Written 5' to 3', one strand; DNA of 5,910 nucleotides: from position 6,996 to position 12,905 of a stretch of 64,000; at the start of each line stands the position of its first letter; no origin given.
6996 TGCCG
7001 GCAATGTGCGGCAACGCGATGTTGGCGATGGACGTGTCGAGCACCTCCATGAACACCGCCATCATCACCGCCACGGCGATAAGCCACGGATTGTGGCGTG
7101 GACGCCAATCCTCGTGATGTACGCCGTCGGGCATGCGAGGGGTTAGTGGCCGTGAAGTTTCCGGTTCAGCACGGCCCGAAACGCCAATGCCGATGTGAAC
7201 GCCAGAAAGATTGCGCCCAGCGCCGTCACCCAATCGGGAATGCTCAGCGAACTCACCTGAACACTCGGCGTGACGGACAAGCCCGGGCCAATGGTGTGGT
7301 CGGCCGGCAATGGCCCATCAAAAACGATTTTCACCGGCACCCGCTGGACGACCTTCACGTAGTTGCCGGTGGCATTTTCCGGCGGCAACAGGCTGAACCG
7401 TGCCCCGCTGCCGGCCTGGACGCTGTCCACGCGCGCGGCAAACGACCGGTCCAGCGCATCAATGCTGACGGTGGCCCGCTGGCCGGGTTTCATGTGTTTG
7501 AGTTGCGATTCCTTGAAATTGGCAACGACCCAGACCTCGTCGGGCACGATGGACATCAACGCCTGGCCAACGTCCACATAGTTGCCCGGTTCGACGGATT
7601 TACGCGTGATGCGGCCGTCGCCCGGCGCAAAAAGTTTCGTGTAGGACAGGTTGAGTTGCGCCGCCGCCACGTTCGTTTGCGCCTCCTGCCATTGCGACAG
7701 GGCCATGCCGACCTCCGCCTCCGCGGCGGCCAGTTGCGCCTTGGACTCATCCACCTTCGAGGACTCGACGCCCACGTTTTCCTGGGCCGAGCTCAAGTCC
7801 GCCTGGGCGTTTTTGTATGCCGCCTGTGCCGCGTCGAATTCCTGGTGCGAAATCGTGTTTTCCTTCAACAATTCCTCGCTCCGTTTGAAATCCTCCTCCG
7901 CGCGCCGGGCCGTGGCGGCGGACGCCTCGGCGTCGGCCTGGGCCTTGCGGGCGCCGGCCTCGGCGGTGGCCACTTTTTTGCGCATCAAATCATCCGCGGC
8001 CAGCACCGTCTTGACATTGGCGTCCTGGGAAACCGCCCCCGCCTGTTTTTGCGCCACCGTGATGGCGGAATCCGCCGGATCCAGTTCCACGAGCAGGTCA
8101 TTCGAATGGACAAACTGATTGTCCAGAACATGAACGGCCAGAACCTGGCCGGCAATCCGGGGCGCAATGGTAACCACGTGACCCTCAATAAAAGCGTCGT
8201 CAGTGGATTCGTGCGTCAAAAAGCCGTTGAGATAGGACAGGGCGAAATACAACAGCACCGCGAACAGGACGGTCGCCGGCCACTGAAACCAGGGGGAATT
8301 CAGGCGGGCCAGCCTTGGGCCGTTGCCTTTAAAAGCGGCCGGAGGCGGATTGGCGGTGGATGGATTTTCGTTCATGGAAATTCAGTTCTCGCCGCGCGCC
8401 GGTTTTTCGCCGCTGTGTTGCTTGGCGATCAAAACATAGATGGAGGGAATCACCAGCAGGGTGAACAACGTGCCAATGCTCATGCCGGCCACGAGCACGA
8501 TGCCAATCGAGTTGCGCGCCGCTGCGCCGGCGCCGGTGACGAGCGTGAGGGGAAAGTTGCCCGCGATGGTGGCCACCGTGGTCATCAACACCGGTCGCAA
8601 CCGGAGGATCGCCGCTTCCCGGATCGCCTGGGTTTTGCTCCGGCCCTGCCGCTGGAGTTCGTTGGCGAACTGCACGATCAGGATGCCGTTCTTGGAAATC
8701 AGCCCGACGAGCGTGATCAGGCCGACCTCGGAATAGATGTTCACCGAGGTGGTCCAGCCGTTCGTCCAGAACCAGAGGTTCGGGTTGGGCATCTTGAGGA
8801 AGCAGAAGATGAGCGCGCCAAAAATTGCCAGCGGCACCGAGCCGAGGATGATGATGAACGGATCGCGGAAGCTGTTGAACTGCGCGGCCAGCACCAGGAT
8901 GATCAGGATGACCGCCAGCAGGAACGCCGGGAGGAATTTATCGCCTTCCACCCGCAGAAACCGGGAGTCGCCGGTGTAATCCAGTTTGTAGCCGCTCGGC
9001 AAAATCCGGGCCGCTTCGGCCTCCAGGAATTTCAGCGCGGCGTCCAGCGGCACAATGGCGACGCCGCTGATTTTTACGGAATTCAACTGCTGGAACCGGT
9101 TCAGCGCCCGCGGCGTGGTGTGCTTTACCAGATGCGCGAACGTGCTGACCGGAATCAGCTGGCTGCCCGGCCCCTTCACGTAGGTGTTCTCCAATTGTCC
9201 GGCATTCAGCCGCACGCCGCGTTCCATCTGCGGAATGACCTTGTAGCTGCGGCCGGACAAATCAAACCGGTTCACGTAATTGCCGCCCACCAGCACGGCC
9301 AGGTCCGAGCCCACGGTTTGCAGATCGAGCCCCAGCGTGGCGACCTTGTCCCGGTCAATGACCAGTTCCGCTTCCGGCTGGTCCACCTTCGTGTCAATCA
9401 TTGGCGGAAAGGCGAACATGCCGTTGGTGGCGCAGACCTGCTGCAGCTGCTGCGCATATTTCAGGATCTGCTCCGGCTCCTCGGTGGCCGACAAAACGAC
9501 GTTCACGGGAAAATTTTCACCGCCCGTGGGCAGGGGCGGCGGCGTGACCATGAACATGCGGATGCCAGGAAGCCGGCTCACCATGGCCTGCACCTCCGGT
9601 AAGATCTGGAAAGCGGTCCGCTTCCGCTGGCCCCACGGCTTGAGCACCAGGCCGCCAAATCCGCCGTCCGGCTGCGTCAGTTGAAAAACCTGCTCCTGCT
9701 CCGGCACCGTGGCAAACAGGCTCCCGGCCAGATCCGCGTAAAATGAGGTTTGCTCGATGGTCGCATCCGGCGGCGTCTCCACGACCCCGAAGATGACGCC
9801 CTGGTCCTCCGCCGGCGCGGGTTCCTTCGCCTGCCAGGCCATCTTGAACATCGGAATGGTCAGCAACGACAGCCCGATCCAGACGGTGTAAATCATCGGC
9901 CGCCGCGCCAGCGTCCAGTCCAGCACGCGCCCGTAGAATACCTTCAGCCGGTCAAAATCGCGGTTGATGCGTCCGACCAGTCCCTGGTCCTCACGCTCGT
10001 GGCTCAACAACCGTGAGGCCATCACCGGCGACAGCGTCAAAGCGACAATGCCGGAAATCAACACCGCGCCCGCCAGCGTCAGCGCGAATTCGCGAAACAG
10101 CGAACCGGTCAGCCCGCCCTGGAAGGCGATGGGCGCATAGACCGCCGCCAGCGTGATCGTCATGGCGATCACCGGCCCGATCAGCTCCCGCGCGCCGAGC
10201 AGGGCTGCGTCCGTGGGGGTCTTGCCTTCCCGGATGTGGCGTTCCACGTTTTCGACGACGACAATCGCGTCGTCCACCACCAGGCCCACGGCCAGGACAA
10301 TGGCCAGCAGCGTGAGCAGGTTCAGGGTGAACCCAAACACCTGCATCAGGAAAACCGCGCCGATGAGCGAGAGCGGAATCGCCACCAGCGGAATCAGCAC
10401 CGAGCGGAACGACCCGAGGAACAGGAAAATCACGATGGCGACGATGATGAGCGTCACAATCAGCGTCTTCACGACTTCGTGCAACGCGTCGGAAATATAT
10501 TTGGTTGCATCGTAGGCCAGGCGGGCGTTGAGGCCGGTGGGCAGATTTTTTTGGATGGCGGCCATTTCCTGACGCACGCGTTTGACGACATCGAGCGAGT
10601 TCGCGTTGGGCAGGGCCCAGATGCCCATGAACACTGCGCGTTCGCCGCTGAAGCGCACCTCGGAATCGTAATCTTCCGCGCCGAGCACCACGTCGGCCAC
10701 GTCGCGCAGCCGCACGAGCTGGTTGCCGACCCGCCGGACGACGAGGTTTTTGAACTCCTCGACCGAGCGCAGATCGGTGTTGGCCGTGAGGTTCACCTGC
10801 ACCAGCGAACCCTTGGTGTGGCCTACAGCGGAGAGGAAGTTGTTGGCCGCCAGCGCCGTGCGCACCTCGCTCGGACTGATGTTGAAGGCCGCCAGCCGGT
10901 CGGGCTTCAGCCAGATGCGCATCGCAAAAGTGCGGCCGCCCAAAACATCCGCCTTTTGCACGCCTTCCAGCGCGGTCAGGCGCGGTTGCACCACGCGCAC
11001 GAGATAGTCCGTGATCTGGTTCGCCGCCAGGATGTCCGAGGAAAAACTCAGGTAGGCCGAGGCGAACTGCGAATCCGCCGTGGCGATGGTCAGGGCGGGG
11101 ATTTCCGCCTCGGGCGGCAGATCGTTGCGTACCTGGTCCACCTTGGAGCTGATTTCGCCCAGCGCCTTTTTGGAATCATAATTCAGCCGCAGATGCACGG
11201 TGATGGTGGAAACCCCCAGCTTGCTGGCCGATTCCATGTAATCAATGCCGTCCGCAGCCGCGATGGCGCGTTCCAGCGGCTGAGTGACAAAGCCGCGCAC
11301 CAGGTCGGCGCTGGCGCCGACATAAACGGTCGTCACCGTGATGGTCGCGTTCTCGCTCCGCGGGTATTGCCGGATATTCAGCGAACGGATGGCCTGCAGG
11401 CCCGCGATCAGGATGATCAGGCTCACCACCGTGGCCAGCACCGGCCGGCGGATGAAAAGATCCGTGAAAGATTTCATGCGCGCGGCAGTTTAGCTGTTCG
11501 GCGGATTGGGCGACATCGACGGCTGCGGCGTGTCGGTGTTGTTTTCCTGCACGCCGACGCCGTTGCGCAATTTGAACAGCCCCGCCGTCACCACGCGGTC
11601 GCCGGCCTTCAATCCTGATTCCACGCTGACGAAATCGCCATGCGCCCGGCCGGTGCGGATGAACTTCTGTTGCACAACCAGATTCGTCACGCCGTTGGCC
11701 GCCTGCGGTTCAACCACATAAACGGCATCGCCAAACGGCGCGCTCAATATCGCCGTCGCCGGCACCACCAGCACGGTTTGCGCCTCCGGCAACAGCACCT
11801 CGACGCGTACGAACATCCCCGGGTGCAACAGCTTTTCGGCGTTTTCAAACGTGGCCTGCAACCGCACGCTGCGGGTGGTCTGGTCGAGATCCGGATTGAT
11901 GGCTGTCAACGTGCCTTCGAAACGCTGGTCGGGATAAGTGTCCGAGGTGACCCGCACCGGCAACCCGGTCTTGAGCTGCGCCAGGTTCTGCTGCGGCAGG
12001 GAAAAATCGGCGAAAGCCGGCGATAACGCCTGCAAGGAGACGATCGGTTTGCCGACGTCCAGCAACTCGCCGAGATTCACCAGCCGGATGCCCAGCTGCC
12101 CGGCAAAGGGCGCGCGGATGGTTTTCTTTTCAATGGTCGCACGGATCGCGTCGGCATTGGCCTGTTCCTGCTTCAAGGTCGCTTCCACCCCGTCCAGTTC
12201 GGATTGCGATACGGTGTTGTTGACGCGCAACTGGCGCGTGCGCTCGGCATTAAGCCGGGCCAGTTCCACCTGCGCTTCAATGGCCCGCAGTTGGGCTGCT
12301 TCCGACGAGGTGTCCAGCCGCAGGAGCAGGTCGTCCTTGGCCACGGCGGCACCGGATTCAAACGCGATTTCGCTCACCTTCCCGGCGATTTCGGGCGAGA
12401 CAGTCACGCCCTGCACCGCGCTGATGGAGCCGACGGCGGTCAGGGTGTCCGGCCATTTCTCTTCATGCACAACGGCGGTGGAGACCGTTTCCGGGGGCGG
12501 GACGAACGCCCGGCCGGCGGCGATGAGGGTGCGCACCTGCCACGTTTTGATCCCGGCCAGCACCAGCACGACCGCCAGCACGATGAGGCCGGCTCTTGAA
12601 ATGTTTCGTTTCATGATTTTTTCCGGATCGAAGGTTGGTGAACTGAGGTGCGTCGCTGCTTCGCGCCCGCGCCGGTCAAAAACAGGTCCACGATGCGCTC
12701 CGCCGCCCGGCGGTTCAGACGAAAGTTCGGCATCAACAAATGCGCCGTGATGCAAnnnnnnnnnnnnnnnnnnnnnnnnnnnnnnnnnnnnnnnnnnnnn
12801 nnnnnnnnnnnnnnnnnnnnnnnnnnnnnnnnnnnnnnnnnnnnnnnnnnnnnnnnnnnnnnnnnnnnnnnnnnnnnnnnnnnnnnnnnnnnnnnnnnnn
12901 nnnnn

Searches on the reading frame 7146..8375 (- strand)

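Call 56: search_protein_families(library=pfam, max_evalue=0.00001, proteins=[window:7146-8375:-])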
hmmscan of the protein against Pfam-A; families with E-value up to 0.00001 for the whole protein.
window:7146-8375:- (410 aa): 4 families
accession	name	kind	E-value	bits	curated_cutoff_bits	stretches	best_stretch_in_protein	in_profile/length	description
PF13437.12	HlyD_3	-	2.3e-15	57.6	22.2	1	248-324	2-81/106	HlyD family secretion protein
PF16576.10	HlyD_D23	-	2.5e-14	53.5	30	1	175-320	51-185/214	Barrel-sandwich domain of CusB or HlyD membrane-fusion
PF00529.27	CusB_dom_1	-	8.4e-10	39.2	26.5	1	110-368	12-83/89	Cation efflux system protein CusB domain 1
PF13533.13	Biotin_lipoyl_2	-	3.1e-07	30.5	29.8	0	68-99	1-32/32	Biotin-lipoyl like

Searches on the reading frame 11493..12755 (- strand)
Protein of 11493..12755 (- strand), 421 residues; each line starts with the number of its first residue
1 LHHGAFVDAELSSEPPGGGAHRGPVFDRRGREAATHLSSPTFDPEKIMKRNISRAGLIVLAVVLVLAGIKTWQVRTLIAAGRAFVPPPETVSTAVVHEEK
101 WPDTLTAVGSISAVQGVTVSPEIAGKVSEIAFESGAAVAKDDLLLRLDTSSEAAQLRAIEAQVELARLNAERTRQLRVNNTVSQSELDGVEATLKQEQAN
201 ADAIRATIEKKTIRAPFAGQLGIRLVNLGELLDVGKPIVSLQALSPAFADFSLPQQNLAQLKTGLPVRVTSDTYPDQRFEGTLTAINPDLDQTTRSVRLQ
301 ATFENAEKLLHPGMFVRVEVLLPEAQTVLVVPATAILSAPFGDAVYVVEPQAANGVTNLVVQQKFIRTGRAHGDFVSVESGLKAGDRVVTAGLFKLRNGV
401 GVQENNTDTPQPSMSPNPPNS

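Call 56: search_protein_families(library=pfam, max_evalue=0.00001, proteins=[window:11493-12755:-])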
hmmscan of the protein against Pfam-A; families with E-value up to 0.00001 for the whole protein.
window:11493-12755:- (421 aa): 2 families
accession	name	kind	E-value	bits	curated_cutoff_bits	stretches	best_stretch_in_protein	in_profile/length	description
PF16576.10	HlyD_D23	-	7.3e-24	84.7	30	1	105-316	6-214/214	Barrel-sandwich domain of CusB or HlyD membrane-fusion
PF13437.12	HlyD_3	-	1.1e-19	71.5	22.2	1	212-313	1-106/106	HlyD family secretion protein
